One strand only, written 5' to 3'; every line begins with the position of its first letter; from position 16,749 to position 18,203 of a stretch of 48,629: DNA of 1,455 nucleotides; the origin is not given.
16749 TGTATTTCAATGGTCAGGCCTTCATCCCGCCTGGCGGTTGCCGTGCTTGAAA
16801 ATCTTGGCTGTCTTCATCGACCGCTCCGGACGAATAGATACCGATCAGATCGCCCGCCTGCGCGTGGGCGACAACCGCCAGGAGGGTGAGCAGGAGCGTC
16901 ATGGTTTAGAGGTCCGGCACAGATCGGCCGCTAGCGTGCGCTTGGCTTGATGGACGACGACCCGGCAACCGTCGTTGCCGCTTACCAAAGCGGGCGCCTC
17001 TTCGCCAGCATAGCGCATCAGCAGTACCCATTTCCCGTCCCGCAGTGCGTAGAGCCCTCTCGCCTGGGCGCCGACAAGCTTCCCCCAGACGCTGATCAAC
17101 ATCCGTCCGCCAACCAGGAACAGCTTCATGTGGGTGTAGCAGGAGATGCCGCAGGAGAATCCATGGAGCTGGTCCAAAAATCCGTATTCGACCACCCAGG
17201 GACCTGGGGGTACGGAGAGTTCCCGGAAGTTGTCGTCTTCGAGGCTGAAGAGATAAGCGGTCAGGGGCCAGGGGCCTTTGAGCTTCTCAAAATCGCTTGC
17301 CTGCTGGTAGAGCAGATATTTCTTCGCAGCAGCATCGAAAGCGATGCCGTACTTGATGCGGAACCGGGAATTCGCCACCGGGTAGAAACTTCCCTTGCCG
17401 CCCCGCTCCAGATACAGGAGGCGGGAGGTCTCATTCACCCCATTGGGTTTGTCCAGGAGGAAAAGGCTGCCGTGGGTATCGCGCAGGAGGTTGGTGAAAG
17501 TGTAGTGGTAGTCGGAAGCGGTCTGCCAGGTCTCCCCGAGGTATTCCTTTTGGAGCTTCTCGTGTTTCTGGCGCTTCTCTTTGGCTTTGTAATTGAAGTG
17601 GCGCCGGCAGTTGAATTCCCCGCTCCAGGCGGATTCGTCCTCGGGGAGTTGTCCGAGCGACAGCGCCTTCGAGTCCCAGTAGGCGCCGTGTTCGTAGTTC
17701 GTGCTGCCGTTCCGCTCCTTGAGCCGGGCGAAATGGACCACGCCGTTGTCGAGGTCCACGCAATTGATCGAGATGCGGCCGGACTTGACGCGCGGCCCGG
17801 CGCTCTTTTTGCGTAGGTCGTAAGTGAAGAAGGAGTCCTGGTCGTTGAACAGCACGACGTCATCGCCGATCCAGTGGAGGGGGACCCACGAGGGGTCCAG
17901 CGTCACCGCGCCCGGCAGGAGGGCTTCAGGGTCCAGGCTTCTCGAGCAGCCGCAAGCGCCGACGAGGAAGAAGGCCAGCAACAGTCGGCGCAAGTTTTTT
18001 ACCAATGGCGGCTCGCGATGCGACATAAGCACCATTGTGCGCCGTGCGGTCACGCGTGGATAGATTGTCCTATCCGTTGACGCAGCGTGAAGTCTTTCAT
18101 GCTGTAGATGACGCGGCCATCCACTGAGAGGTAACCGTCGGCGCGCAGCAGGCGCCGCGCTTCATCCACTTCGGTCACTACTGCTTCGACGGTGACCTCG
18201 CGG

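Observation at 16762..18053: Lower-GC orphan lipoprotein plus a coupled 46-codon micro-ORF wedged exactly between pfaC and oleA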

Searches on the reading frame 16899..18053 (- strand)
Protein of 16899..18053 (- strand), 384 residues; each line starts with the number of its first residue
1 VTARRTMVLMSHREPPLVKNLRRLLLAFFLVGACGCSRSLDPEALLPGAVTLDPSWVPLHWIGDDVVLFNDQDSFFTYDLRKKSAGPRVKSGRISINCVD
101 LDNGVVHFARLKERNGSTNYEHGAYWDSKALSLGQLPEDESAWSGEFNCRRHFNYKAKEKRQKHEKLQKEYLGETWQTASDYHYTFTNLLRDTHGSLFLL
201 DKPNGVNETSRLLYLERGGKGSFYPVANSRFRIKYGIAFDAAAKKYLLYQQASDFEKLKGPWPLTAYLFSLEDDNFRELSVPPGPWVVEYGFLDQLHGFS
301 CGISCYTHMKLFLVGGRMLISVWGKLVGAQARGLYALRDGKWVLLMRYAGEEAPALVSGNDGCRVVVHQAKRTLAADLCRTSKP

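Call 5: search_protein_families(library=pfam, proteins=[window:16899-18053:-], max_evalue=1)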
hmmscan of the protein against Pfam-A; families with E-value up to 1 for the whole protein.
window:16899-18053:- (384 aa): 0 families

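Call 6: search_protein_families(library=ncbifam, proteins=[window:16899-18053:-], max_evalue=1)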
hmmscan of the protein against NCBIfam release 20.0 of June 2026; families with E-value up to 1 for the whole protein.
window:16899-18053:- (384 aa): 0 families

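Call 7: find_homologous_proteins(query=window:16899-18053:-, max_evalue=0.001)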
Query window:16899-18053:- (384 aa): 6 proteins with E <= 0.001 among 6136 candidates.
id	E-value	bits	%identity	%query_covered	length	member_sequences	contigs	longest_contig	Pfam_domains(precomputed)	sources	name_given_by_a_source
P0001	1.6e-263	892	100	98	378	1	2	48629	-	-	-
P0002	1.8e-161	556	63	91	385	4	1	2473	-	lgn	-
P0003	1.2e-149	517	60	93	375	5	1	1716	-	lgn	-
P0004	5.4e-134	465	53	92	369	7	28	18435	-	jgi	-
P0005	9.0e-126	438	51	94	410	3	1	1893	-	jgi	jgi:hypothetical protein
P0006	4.8e-96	340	48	94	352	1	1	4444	-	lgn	-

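Call 8: search_solved_structures(query=window:16899-18053:-, max_evalue=10)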
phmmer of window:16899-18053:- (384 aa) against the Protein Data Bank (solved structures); distinct sequences matched with E-value up to 10: 2.
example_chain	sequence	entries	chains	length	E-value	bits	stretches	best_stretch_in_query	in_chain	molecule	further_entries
7rus_A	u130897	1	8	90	1.1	11.2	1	170-243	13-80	DUF3107 domain-containing protein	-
7rur_A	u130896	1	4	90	1.1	11.2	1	170-243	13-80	Conserved protein of uncharacterized function, TB9.4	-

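Call 9: find_encoding_contigs(protein=P0004, flank=10000, max_places=8)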
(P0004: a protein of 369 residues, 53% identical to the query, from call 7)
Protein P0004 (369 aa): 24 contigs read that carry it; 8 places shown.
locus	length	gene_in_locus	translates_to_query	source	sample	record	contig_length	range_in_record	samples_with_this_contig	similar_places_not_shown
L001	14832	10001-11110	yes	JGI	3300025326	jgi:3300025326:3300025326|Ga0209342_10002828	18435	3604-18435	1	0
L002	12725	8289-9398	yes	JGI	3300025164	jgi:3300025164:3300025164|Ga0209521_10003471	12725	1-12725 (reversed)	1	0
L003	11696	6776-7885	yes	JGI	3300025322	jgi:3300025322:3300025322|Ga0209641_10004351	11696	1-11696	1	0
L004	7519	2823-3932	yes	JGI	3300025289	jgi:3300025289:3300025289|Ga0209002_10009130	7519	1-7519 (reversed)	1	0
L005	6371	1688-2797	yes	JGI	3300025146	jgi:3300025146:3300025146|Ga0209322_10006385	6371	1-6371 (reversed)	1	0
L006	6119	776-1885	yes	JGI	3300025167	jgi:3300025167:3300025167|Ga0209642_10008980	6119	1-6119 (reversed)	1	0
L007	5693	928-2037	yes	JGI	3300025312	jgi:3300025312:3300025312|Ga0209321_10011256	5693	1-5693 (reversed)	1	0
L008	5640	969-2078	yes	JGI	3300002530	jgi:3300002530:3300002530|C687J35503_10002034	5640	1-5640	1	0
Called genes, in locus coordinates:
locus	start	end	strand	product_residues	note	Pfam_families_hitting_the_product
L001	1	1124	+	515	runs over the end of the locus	PF01494:FAD_binding_3 (faint), PF01243:PNPOx_N, PF12900:Pyridox_ox_2 (faint)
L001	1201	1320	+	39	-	-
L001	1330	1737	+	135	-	PF01042:Ribonuc_L-PSP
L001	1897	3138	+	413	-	PF13433:Peripla_BP_5, PF13458:Peripla_BP_6, PF01094:ANF_receptor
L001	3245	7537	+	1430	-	PF00270:DEAD, PF04851:ResIII (weak), PF00271:Helicase_C, PF19306:WHD_Lhr, PF08494:DEAD_assoc, PF23236:WHD_2nd_Lhr, PF23235:WHD_3rd_Lhr, PF23234:WHD_4th_Lhr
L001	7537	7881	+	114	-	PF04343:DUF488, PF22751:DUF488-N3a, PF22752:DUF488-N3i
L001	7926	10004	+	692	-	PF13604:AAA_30 (faint), PF02743:dCache_1, PF13401:AAA_22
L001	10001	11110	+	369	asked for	-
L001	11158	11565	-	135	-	PF09537:DUF2383 (faint), PF19825:DUF6306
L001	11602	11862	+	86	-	-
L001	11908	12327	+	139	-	PF13620:CarboxypepD_reg (weak)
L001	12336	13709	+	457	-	PF01553:Acyltransferase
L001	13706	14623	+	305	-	PF02633:Creatininase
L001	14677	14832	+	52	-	?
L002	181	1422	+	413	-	PF13433:Peripla_BP_5, PF13458:Peripla_BP_6, PF01094:ANF_receptor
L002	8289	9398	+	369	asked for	-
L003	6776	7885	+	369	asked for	-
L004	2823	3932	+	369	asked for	-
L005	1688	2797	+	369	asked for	-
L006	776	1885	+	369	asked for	-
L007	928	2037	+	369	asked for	-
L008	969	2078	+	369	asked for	-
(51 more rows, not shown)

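Call 10: find_encoding_contigs(protein=P0006, flank=10000, max_places=4)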
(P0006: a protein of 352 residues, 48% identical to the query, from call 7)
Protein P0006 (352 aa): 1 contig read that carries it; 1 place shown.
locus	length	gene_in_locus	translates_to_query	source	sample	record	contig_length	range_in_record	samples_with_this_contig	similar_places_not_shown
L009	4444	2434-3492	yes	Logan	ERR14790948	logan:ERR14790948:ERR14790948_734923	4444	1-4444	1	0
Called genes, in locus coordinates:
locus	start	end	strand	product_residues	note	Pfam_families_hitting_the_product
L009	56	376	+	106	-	PF00578:AhpC-TSA, PF08534:Redoxin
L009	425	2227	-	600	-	PF00999:Na_H_Exchanger, PF02254:TrkA_N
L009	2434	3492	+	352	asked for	-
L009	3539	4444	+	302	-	?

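Call 11: find_encoding_contigs(protein=P0002, flank=10000, max_places=4)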
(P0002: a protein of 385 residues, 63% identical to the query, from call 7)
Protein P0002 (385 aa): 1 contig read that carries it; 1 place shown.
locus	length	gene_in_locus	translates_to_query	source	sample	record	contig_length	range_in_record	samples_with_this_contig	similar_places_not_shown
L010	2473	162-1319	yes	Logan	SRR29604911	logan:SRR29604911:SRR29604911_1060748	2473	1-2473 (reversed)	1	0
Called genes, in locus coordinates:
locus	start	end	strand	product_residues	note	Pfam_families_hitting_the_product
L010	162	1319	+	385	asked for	-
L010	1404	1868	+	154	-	PF00561:Abhydrolase_1, PF12146:Hydrolase_4 (weak), PF12697:Abhydrolase_6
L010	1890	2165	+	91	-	-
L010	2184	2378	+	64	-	-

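Call 12: find_encoding_contigs(protein=P0003, flank=10000, max_places=4)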
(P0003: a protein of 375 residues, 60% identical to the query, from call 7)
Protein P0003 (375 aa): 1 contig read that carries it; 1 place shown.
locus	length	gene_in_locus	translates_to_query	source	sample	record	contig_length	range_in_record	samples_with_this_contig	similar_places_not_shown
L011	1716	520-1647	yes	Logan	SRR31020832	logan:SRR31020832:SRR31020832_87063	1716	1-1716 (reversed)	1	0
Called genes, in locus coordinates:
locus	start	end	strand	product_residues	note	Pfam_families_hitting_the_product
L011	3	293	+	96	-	?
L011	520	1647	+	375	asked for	-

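Call 13: find_encoding_contigs(protein=P0005, flank=10000, max_places=4)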
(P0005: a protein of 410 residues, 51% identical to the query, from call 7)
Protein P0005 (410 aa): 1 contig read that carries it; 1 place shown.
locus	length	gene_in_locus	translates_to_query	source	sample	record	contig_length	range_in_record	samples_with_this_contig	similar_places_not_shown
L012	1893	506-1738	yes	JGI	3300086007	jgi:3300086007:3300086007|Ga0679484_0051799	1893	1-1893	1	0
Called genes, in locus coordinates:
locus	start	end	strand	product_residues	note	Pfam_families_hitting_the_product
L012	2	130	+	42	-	?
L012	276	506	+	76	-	-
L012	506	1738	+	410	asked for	-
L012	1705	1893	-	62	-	?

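Call 14: find_encoding_contigs(protein=P0001, flank=10000, max_places=4)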
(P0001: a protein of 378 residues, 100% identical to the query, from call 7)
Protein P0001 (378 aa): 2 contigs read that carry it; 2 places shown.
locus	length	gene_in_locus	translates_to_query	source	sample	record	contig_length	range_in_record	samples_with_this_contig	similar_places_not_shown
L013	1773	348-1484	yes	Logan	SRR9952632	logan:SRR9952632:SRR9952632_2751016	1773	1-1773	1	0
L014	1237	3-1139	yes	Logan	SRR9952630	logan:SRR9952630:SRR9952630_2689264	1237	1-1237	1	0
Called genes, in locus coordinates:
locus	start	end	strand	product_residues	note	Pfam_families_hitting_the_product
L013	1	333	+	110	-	?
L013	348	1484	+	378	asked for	-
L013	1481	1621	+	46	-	-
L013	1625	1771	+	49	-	?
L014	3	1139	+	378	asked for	?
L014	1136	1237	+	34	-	?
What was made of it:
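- Checked: ATG 18035 (chosen by the gene caller of the public collection, P0001, 378 aa; calls 7, 14), ATG 18026 and TTG 18005 would all give a normal lipoprotein signal peptide.
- The public gene caller called it in L013 (call 14).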

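Call 18: find_related_loci(query=A1, collection=genome_contigs, flank=10000)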
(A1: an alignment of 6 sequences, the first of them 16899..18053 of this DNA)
Query A1 (384 aa) in genome_contigs; peptide patterns used: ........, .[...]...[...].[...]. (x = any residue, [..] = any of these).
53 stretches matched a pattern; 3 encode a relative of the query (tblastn E <= 1e-3); 3 distinct loci.
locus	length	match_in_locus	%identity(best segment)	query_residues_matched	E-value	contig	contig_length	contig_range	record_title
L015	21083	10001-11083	54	20-379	2e-144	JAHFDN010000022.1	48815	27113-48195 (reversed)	MAG: Candidatus Rokuibacteriota bacterium isolate nzgw246 NODE_99_length_48816_cov_5.788356, whole genome shotgun sequen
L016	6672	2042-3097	53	31-382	5e-137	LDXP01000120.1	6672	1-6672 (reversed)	MAG: Candidatus Rokubacteria bacterium CSP1-6 XU13_C0120, whole genome shotgun sequence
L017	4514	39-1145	50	15-382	4e-131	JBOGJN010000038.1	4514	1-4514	MAG: Thermoanaerobaculia bacterium isolate H1-B1_maxbin2.bin.82_sub k127_1911731, whole genome shotgun sequence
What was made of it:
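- Only 5 homologue clusters exist among 5.8 billion proteins, plus 3 GTDB loci (calls 7, 18).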

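Call 36: predict_structure(alignment_id=A1)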
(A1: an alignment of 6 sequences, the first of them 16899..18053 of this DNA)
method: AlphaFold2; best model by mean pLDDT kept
length: 384 residues; sequences in the alignment: 6
mean_pLDDT: 51.1   pTM: 0.31
mean pLDDT of the five models: 51.1, 48.4, 47.0, 43.2, 39.4
residues with pLDDT >= 90: 0; 70-90: 70; 50-70: 127; < 50: 187
segments of 3 or more residues with pLDDT < 50: 1-19, 27-49, 140-164, 180-196, 205-209, 227-307, 358-360, 381-384
pLDDT, mean of each block of 10 residues (from residue 1): 29 42 52 36 43 67 67 80 81 65 63 66 73 67 36 28 55 68 36 45 52 55 47 36 37 36 33 35 29 31 40 54 65 66 71 55 54 55 35
secondary structure, 60 per line:
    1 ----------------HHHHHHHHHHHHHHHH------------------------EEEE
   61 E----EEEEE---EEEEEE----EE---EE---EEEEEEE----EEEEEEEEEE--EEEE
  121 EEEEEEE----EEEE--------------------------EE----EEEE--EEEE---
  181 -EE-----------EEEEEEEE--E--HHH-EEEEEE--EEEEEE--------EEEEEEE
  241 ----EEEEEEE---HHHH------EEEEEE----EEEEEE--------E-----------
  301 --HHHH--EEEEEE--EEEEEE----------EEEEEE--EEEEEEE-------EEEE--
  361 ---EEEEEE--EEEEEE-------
elements in order: H17-32 E57-61 E66-70 E74-79 E94-100 E105-114 E117-127 E132-135 E168-171 E174-177 E195-202 E212-217 E220-225 E234-240 E245-251 H255-258 E265-270 E275-280 H303-306 E309-314 E317-322 E333-338 E341-347 E355-358 E364-369 E372-377
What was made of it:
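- Tried and rejected: With only 6 sequences it was unusable (pLDDT 51, call 36).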

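Call 37: search_protein_representatives(alignment_id=A1)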
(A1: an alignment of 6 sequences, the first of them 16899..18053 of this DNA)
Query: 6 sequences, 379 profile positions. Proteins with E-value up to 0.001 (for the whole library): 111; up to 1e-10: 56; up to 1e-30: 6. The best 111 are listed.
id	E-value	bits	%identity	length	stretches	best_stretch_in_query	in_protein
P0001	7.8e-202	686.4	-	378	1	10-378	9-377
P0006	9.9e-170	580.7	-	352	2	1-315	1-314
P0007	6.0e-68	245.7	-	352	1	23-374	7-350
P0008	1.7e-45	171.8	-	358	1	23-374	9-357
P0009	4.2e-38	147.5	-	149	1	126-208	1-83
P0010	7.7e-31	123.6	-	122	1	23-107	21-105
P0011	2.3e-28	115.4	-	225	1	185-365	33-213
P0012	2.4e-28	115.3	-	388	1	14-370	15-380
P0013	1.6e-26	109.3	-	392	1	52-374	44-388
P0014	8.6e-26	106.9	-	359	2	231-378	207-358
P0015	8.3e-25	103.7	-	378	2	221-376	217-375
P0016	4.2e-23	98.1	-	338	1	195-375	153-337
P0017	3.3e-22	95.2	-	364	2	176-375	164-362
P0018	4.0e-22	94.9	-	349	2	232-374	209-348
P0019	9.0e-21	90.4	-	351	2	231-375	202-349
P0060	8.5e-11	57.6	-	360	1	213-375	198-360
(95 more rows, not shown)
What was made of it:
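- On BamB: The family is rare: 111 representatives at E<=0.001 among 1.84 billion (call 37).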

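Call 39: search_protein_families(library=pfam, alignment_id=A4, max_evalue=0.01)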
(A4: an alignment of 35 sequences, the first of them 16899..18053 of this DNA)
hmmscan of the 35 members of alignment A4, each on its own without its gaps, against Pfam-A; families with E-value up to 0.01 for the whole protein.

A. member 1, window:16899-18053:- (384 aa): 0 families

B. families by the number of members that match (of 35 scanned): 3 families
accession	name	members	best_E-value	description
PF10947.13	DUF2628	1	8e-06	Protein of unknown function (DUF2628)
PF24807.1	WD40_CDC20-Fz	1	0.0038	CDC20/Fizzy WD40 domain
PF25465.1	Beta-prop_At4g14310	1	0.0055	At4g14310 8-bladed propeller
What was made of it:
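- On WD40 repeat family (sequence family): One of 35 family members gave a marginal WD40_CDC20-Fz hit at E=0.0038 (call 39).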

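Call 40: find_homologous_proteins(query=A4, max_evalue=0.00001)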
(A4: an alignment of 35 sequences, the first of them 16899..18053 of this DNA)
Query A4 (35 sequences) (384 aa, profile of the alignment): 6 proteins with E <= 0.00001 among 8000 candidates.
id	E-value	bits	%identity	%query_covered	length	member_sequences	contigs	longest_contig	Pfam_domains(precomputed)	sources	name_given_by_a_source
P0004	1.6e-103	365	53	92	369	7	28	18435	-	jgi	-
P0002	3.0e-102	361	63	91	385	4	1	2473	-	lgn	-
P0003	4.6e-101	357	60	93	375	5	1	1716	-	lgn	-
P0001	4.4e-98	347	100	98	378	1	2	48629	-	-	-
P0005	6.5e-97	343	51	94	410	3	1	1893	-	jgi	jgi:hypothetical protein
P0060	9.7e-72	260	28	31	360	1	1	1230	-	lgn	-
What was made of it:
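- Tried and rejected: Using the family profile, it added only one protein (call 40).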

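Call 50: predict_structure(alignment_id=A4)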
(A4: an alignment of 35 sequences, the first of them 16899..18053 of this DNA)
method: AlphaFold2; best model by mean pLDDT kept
length: 384 residues; sequences in the alignment: 35
mean_pLDDT: 87.8   pTM: 0.83
mean pLDDT of the five models: 87.8, 87.6, 87.5, 87.2, 86.3
residues with pLDDT >= 90: 264; 70-90: 71; 50-70: 35; < 50: 14
segments of 3 or more residues with pLDDT < 50: 1-12
pLDDT, mean of each block of 10 residues (from residue 1): 44 63 82 60 71 97 97 97 97 94 95 93 94 91 86 62 79 90 85 96 71 95 87 91 97 93 96 96 97 91 95 97 96 96 94 96 95 93 55
secondary structure, 60 per line:
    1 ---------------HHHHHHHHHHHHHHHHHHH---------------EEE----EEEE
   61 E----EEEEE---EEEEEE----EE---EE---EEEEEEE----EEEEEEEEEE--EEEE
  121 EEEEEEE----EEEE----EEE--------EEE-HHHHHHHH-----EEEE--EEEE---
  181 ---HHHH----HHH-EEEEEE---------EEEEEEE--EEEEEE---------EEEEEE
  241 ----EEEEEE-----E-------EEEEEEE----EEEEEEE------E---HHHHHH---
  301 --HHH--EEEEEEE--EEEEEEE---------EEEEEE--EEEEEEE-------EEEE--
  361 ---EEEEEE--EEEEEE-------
elements in order: H16-34 E50-52 E57-61 E66-70 E74-79 E94-100 E105-114 E117-127 E132-135 E140-142 E151-153 H155-162 E168-171 E174-177 H184-187 E196-201 E211-217 E220-225 E235-240 E245-250 E264-270 E275-281 H292-297 E308-314 E317-323 E333-338 E341-347 E355-358 E364-369 E372-377
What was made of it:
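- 16899..18053 (-): Gene for an exported, lipid-anchored, cysteine-rich beta-propeller protein of an undescribed family. This is the longest ORF (GTG start). Alternative starts are ATG 18035, ATG 18026 and TTG 18005. AlphaFold2 with 35 sequences gives pLDDT 87.8 and pTM 0.83, all-beta (call 50).
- On Beta-propeller fold: The AlphaFold2 model has pLDDT 87.8 and pTM 0.83, with about 28 strands grouped in blade-like sets (call 50).
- On PfaT thioesterase: The predicted fold is a propeller (call 50).
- Tried and rejected: It was replaced by the 35-sequence run (call 50).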

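Call 52: fold_search(model_id=the predicted structure, library=pdb)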
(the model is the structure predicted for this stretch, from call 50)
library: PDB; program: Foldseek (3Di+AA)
matches with E <= 10: 1656; with E <= 0.001: 515
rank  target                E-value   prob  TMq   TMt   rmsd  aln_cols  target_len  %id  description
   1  8iq4_B                3.7e-09  1.00  0.39  0.44  16.4       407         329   11  Cryo-EM structure of Carboprost-bound prostaglandin-F2-alpha receptor-miniGq-Nb35 complex (released 2024-01-31)
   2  8wc4_B                7.0e-09  1.00  0.35  0.39  18.8       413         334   13  Cryo-EM structure of the ZH8651-bound mTAAR1-Gs complex (released 2023-12-27)
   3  8gfv_B                1.4e-08  1.00  0.37  0.41  17.6       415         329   12  CryoEM structure of beta-2-adrenergic receptor in complex with GTP-bound Gs heterotrimer (transition intermediate #1 o (released 2024-03-06)
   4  8wc6_B                1.4e-08  1.00  0.36  0.40  18.6       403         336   14  Cryo-EM structure of the PEA-bound mTAAR1-Gs complex (released 2023-12-27)
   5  8e3z_B                1.6e-08  1.00  0.36  0.40  18.6       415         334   14  Cryo-EM structure of the VPAC1R-VIP-Gs complex (released 2022-11-23)
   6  9jco_B                1.7e-08  1.00  0.33  0.36  19.2       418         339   14  Cryo-EM structure of the proton-sensing GPCR (GPR4)-Gs protein complex at pH 6.5 (released 2025-07-09)
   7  9j87_C                1.9e-08  1.00  0.34  0.39  17.8       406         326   14  Structure of Receptor (released 2026-02-25)
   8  6eg8_B                2.1e-08  1.00  0.35  0.38  20.7       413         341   15  Structure of the GDP-bound Gs heterotrimer (released 2019-06-05)
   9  7xbw_D                2.3e-08  1.00  0.33  0.37  18.1       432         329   13  Cryo-EM structure of the human chemokine receptor CX3CR1 in complex with Gi1 (released 2022-07-13)
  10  8hti_B                2.7e-08  1.00  0.41  0.46  16.6       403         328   11  Human Consensus Olfactory Receptor OR52c in Complex with Octanoic Acid (OCA) and G Protein (released 2023-12-20)
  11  8wpu_C                2.7e-08  1.00  0.37  0.40  18.9       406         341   13  Human calcium-sensing receptor(CaSR) bound to cinacalcet in complex with Gq protein (released 2023-11-22)
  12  6vn7_B                2.7e-08  1.00  0.37  0.41  18.7       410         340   13  Cryo-EM structure of an activated VIP1 receptor-G protein complex (released 2020-09-02)
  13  9md1_B                2.7e-08  1.00  0.31  0.36  17.6       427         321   12  Buspirone-bound serotonin 1A (5-HT1A) receptor-Gz protein complex (released 2025-08-13)
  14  8x7a_B                3.0e-08  1.00  0.34  0.37  19.0       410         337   14  Treprostinil bound Prostacyclin Receptor G protein complex (released 2024-03-06)
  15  9p81_B                6.2e-08  1.00  0.38  0.42  17.6       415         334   12  NTSR1-Gi-NTS(8-13), GTP-bound Complex in the Canonical, AHD Open State (C-Open-GTP) (released 2026-03-25)
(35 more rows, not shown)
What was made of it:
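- Confident AlphaFold model and propeller matches (calls 50, 52).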
